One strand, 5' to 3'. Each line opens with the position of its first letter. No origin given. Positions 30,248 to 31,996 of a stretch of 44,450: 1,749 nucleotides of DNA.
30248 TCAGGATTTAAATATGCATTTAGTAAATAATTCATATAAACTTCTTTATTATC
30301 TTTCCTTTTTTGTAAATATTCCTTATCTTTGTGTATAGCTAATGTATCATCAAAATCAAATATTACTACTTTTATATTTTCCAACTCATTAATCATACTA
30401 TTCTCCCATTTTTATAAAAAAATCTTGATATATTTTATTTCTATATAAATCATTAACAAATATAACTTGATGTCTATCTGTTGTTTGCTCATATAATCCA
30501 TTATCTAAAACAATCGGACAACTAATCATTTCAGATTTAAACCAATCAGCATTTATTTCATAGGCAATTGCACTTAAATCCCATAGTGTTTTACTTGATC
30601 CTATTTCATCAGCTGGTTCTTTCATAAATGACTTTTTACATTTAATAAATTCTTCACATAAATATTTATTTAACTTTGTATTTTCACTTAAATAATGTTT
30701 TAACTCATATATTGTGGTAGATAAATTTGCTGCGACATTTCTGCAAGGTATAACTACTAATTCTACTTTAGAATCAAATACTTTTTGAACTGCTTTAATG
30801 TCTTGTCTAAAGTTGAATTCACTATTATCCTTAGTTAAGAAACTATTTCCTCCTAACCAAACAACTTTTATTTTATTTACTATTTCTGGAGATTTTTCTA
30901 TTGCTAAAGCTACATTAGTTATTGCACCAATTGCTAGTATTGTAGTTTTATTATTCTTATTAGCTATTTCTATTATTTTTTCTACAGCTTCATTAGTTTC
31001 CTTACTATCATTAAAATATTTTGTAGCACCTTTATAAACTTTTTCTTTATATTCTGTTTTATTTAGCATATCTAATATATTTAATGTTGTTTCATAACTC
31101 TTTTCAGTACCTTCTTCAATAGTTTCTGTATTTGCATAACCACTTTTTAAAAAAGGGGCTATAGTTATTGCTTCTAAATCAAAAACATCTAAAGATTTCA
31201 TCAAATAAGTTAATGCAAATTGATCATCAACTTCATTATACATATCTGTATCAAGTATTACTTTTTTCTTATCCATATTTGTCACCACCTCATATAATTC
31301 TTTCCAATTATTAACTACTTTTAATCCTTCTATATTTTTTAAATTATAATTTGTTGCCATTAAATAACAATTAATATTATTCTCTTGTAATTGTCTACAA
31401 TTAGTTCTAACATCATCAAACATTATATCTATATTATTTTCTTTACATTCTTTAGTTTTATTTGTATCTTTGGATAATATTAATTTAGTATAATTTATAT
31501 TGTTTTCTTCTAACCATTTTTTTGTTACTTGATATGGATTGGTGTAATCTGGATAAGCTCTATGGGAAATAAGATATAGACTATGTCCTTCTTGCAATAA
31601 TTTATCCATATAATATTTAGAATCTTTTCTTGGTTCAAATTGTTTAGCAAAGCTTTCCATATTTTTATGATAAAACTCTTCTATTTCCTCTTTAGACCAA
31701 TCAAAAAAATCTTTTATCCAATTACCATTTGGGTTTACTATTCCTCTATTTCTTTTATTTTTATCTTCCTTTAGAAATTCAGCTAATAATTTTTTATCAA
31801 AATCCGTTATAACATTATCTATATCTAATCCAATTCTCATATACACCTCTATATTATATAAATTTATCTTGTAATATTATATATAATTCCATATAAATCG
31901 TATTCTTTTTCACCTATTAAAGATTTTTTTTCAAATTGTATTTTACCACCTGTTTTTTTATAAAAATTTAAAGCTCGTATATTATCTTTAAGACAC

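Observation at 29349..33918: Integrative-element cargo: tight four-gene operon of fused nucleotide-degrading and amine-modifying enzymes, a candidate undescribed system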

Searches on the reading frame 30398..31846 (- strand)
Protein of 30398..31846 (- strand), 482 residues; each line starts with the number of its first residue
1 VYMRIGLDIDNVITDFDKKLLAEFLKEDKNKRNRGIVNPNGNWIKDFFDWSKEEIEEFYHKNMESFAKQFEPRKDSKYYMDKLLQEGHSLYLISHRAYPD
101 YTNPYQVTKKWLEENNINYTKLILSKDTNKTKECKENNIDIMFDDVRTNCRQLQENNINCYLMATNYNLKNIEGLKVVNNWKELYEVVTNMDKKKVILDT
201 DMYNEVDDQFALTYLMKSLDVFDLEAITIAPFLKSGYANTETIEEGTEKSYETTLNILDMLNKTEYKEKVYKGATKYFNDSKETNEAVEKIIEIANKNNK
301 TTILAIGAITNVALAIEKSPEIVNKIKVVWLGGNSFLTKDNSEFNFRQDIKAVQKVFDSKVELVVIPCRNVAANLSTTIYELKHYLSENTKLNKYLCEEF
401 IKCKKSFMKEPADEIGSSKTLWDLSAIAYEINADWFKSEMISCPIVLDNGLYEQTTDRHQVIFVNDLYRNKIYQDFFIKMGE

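Call 3: search_protein_families(library=pfam, proteins=[window:30398-31846:-], max_evalue=0.01)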
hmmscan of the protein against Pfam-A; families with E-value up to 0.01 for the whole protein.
window:30398-31846:- (482 aa): 4 families
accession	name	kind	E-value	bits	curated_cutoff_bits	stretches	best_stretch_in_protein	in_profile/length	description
PF01156.24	IU_nuc_hydro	-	7.1e-28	98.6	34.2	1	196-452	1-266/297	Inosine-uridine preferring nucleoside hydrolase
PF06941.18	NT5C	-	7e-13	49.3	24.8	1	5-188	4-174/180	5' nucleotidase, deoxy (Pyrimidine), cytosolic type C protein (NT5C)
PF07632.16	Sde182_NH-like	-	4.2e-05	23.7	26.8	1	195-319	1-145/268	Cellulose-binding Sde182, nucleoside hydrolase-like domain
PF00702.32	Hydrolase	-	0.0014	19.5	26.4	1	6-188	5-144/191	haloacid dehalogenase-like hydrolase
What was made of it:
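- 30398..31840 (-): Fusion of an NT5C-type HAD 5'-nucleotidase domain (residues about 1-190) and a nucleoside hydrolase domain (about 195-480). The Pfam matches are in call 3.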

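Call 4: search_protein_families(library=ncbifam, proteins=[window:30398-31846:-], max_evalue=0.01)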
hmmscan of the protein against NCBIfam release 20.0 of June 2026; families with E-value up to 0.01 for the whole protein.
window:30398-31846:- (482 aa): 4 families
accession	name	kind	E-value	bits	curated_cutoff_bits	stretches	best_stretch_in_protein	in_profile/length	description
NF008036.0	PRK10768.1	equivalog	3.7e-16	59.1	382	1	281-448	97-259/304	ribonucleoside hydrolase RihC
NF052221.1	UridNuclsHydUriH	equivalog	6.2e-10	38.7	450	1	283-437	99-254/310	uridine-preferring nucleoside hydrolase UriH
NF007417.0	PRK09955.1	equivalog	5.6e-09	35.3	459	1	279-369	96-190/313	ribosylpyrimidine nucleosidase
NF007761.0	PRK10443.1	equivalog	1.4e-08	34.1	433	1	285-439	102-257/311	pyrimidine-specific ribonucleoside hydrolase RihA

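Call 9: find_homologous_proteins(query=window:30398-31846:-)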
Query window:30398-31846:- (482 aa): 2004 proteins with E <= 0.001 among 8000 candidates; the best 120 are listed.
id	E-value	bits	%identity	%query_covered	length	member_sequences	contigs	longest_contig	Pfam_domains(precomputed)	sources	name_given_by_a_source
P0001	0.0e+0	1072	100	100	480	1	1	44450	PF07632.17,PF06941.18,PF01156.25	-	-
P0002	3.3e-271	918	84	99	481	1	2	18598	PF06941.18,PF01156.25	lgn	-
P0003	1.4e-270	916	85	99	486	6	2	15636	PF06941.18,PF01156.25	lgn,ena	-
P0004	1.9e-270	916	83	100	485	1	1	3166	PF07632.17,PF06941.18,PF01156.25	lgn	-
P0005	1.2e-268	910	84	99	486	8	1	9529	PF06941.18,PF01156.25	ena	-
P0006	1.4e-267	906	84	99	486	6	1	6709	PF06941.18,PF01156.25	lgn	-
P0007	1.5e-267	906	84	99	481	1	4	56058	PF06941.18,PF01156.25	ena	-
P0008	4.0e-267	905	82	99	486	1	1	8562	PF06941.18,PF01156.25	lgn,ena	-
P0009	4.4e-267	905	84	99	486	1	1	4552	PF06941.18,PF01156.25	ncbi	-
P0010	1.0e-266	903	83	99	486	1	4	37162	PF06941.18,PF01156.25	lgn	-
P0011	3.0e-266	902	82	99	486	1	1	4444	PF06941.18,PF01156.25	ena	-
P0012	6.1e-266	901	83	99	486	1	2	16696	PF06941.18,PF01156.25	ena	-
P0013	1.5e-262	890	83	99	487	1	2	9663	PF06941.18,PF01156.25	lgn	-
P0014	2.2e-262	889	82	99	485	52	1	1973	PF06941.18,PF01156.25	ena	-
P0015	4.1e-262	888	81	99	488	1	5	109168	PF06941.18,PF01156.25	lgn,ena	-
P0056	1.4e-228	778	72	99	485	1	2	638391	PF01156.25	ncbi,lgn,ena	-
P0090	1.0e-214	732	71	99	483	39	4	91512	PF06941.18,PF01156.25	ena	-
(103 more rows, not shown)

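Call 10: find_encoding_contigs(protein=P0056, flank=10000, max_places=3)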
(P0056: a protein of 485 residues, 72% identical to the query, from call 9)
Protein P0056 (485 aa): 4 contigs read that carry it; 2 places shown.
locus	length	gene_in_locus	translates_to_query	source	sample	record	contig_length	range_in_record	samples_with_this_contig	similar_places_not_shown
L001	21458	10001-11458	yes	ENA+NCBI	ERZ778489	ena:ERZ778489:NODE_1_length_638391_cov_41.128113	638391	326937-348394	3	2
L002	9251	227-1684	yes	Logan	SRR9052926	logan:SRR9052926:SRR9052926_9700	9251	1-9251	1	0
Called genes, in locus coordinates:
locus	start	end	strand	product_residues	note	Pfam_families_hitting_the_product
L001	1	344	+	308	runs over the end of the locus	PF00389:2-Hacid_dh, PF02826:2-Hacid_dh_C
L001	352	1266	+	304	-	PF13603:tRNA-synt_1_2 (weak), PF00293:NUDIX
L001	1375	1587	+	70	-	PF02739:5_3_exonuc_N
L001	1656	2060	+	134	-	PF02739:5_3_exonuc_N, PF01367:5_3_exonuc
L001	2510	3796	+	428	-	-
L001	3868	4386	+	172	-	-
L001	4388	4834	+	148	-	PF14470:bPH_3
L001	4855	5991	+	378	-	-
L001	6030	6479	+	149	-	PF01476:LysM, PF23446:LysM1_NFP_LYK (faint), PF23462:LysM3_NFP (faint), PF23473:LysM3_LYK4_5 (faint), PF23577:LysM_RLK (faint), PF01476:LysM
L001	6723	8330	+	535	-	-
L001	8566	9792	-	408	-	-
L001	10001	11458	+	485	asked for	PF01156:IU_nuc_hydro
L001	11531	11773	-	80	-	-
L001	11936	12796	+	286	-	PF11899:DUF3419 (weak)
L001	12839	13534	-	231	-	PF01966:HD (weak)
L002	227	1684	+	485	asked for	PF01156:IU_nuc_hydro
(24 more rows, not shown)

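Call 11: find_encoding_contigs(protein=P0015, flank=10000, max_places=3)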
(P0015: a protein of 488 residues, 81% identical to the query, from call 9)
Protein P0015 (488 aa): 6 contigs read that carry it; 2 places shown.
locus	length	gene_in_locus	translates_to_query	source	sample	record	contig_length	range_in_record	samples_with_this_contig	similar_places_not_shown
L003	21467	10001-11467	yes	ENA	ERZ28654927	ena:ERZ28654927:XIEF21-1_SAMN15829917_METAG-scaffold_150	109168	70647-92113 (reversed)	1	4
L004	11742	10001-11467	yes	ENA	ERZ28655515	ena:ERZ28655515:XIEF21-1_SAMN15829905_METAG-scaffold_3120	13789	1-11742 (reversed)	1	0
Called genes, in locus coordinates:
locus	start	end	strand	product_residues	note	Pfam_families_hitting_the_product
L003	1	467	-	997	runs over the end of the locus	PF13306:LRR_5, PF13855:LRR_8 (faint), PF13306:LRR_5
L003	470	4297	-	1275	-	PF13306:LRR_5, PF13855:LRR_8 (faint), PF23952:LRR_EndoS (faint), PF13306:LRR_5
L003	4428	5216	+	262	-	-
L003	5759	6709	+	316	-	-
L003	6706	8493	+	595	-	PF00004:AAA (weak), PF07724:AAA_2 (weak), PF07728:AAA_5, PF13401:AAA_22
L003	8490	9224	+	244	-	PF00023:Ank (faint), PF12796:Ank_2, PF13637:Ank_4 (faint), PF12796:Ank_2, PF13606:Ank_3 (faint), PF13857:Ank_5 (weak)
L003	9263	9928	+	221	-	PF12917:YfbR-like (weak), PF13023:HD_3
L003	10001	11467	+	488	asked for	PF06941:NT5C, PF01156:IU_nuc_hydro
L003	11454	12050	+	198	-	PF01966:HD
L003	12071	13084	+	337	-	PF01636:APH, PF00069:Pkinase (faint)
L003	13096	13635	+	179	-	PF06821:Ser_hydrolase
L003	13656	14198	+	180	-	-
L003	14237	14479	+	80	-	-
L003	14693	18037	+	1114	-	PF17802:SpaA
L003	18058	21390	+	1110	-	PF09479:Flg_new, PF18998:Flg_new_2 (faint), PF09479:Flg_new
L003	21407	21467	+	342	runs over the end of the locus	PF01555:N6_N4_Mtase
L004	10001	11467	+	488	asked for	PF06941:NT5C, PF01156:IU_nuc_hydro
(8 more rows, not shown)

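Call 12: find_encoding_contigs(protein=P0007, flank=10000, max_places=4)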
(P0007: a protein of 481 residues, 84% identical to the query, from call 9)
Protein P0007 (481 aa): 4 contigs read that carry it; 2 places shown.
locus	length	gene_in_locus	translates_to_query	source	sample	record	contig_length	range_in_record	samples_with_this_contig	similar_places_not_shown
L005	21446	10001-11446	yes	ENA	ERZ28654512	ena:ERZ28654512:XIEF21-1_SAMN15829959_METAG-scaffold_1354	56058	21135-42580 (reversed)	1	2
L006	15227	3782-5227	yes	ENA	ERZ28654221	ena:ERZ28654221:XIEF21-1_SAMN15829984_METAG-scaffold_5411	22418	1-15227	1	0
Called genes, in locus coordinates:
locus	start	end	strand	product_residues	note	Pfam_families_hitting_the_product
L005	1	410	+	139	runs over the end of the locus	PF00293:NUDIX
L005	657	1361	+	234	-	PF07136:DUF1385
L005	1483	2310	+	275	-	-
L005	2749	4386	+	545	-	-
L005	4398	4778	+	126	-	-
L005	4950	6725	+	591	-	PF00664:ABC_membrane, PF02463:SMC_N (weak), PF00005:ABC_tran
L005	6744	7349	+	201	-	PF00583:Acetyltransf_1, PF13673:Acetyltransf_10 (faint), PF08445:FR47 (weak), PF13508:Acetyltransf_7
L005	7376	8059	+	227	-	PF01966:HD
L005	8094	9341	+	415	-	PF07690:MFS_1, PF05977:MFS_3 (weak)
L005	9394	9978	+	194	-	PF06941:NT5C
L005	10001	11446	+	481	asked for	PF06941:NT5C, PF01156:IU_nuc_hydro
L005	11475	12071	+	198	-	PF01966:HD (weak)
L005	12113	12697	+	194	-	-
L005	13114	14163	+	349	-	PF02661:Fic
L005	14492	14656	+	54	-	-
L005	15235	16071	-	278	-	PF02016:Peptidase_S66, PF17676:Peptidase_S66C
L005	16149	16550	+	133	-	-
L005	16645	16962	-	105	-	PF17676:Peptidase_S66C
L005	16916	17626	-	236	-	PF02016:Peptidase_S66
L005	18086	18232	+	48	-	-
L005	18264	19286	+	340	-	PF13173:AAA_14, PF13635:DUF4143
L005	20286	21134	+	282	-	-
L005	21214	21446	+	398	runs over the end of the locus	PF02463:SMC_N, PF11398:DUF2813 (faint), PF13175:AAA_15, PF13476:AAA_23, PF00005:ABC_tran (faint), PF13304:AAA_21, PF13175:AAA_15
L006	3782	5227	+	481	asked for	PF06941:NT5C, PF01156:IU_nuc_hydro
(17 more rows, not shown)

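Call 13: find_encoding_contigs(protein=P0010, flank=10000, max_places=4)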
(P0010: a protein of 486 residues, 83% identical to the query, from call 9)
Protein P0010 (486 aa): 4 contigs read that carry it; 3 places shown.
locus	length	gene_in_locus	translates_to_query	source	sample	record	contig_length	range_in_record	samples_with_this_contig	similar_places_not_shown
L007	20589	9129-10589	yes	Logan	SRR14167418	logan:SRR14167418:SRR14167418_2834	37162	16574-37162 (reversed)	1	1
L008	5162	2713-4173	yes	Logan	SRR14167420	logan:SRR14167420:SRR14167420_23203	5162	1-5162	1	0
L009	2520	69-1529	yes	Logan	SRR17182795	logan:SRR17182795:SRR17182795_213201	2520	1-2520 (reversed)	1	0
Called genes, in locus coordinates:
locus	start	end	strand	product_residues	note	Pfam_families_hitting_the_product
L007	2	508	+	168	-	?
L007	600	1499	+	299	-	PF00294:PfkB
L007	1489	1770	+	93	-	PF01713:Smr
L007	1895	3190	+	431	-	-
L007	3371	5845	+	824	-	PF00521:DNA_topoisoIV, PF03989:DNA_gyraseA_C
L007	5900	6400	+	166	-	PF06541:ABC_trans_CmpB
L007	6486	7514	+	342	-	PF07454:SpoIIP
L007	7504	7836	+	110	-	-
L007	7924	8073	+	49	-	-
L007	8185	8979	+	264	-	PF01734:Patatin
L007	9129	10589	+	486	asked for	PF06941:NT5C, PF01156:IU_nuc_hydro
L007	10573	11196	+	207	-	PF01966:HD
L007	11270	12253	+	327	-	PF00724:Oxidored_FMN (faint), PF01207:Dus, PF01180:DHO_dh (faint), PF00977:His_biosynth (weak), PF01680:SOR_SNZ (weak)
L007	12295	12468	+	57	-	-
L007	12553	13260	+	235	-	PF10531:SLBB, PF22461:SLBB_2 (weak), PF00633:HHH (weak), PF03934:T2SSK (weak), PF12836:HHH_3, PF14520:HHH_5 (faint)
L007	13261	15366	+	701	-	PF13567:DUF4131, PF03772:Competence, PF00753:Lactamase_B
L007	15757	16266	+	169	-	PF06250:YhcG_C, PF13588:HSDR_N_2 (weak)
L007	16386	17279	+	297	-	PF17761:DUF1016_N, PF06250:YhcG_C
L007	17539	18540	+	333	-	PF17761:DUF1016_N, PF06250:YhcG_C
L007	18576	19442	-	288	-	PF00491:Arginase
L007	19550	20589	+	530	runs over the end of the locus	PF00005:ABC_tran, PF02463:SMC_N (faint), PF13304:AAA_21 (faint), PF12848:ABC_tran_Xtn, PF00005:ABC_tran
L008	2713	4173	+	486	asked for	PF06941:NT5C, PF01156:IU_nuc_hydro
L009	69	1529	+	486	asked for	PF06941:NT5C, PF01156:IU_nuc_hydro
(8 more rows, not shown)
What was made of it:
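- A relative carries a sporulation gene, SpoIIP (call 13).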

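Call 24: search_solved_structures(query=window:30398-31846:-, max_evalue=0.001)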
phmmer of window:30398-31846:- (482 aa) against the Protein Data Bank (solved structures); distinct sequences matched with E-value up to 0.001: 16.
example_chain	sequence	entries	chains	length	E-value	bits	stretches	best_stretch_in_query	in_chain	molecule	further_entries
3t8i_A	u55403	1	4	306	2.2e-11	46.7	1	281-406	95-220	Purine nucleosidase, (IunH-2)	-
4kpo_A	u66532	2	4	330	1.2e-08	37.6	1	294-398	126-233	Nucleoside N-ribohydrolase 3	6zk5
6ba1_A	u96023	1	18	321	2.5e-07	33.3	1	283-399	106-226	Inosine-uridine preferring nucleoside hydrolase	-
6zk1_A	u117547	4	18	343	7.1e-07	31.8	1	293-383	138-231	Pyrimidine-specific ribonucleoside hydrolase rihA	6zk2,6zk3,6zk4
2c40_A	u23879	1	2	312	4.3e-06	29.2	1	294-471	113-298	INOSINE-URIDINE PREFERRING NUCLEOSIDE HYDROLASE FAMILY PROTEIN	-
8ctm_A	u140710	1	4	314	5.7e-06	28.8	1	282-451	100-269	Inosine-uridine preferring nucleoside hydrolase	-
3b9x_A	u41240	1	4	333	5.8e-06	28.8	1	282-368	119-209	Pyrimidine-specific ribonucleoside hydrolase rihB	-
3mkm_A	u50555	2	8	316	6.5e-06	28.6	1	282-368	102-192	Putative uncharacterized protein YeiK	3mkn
1q8f_A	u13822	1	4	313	1.6e-05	27.3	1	282-368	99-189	Pyrimidine nucleoside hydrolase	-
1ezr_A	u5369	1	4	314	2.1e-05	26.9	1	282-450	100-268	NUCLEOSIDE HYDROLASE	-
3t8j_A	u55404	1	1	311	4.2e-05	25.9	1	286-386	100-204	Purine nucleosidase, (IunH-1)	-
4kpn_A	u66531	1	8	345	7.9e-05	25.1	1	190-397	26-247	Nucleoside N-ribohydrolase 1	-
8db6_B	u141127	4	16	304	0.0001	24.7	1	283-358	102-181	Inosine-uridine preferring nucleoside hydrolase family protein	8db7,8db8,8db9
5tsq_A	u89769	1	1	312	0.00014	24.2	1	280-376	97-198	IUnH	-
1mas_A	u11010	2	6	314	0.00027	23.3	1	278-370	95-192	INOSINE-URIDINE NUCLEOSIDE N-RIBOHYDROLASE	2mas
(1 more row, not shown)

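Call 29: search_protein_families(library=padloc, proteins=[window:30398-31846:-], max_evalue=0.01)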
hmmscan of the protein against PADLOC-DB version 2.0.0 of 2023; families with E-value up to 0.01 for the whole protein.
window:30398-31846:- (482 aa): 0 families

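Call 35: search_protein_families(library=phrogs, proteins=[window:30398-31846:-], max_evalue=0.001)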
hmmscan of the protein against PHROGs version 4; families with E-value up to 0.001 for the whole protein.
window:30398-31846:- (482 aa): 3 families
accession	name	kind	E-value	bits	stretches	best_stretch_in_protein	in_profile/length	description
phrog_420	-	unknown function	3.6e-14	53.9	1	1-201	12-213/267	unknown function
phrog_8702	-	unknown function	1e-10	42.3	1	286-441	103-261/313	-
phrog_415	-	other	5.7e-08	33.7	1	6-210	25-205/218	polynucleotide kinase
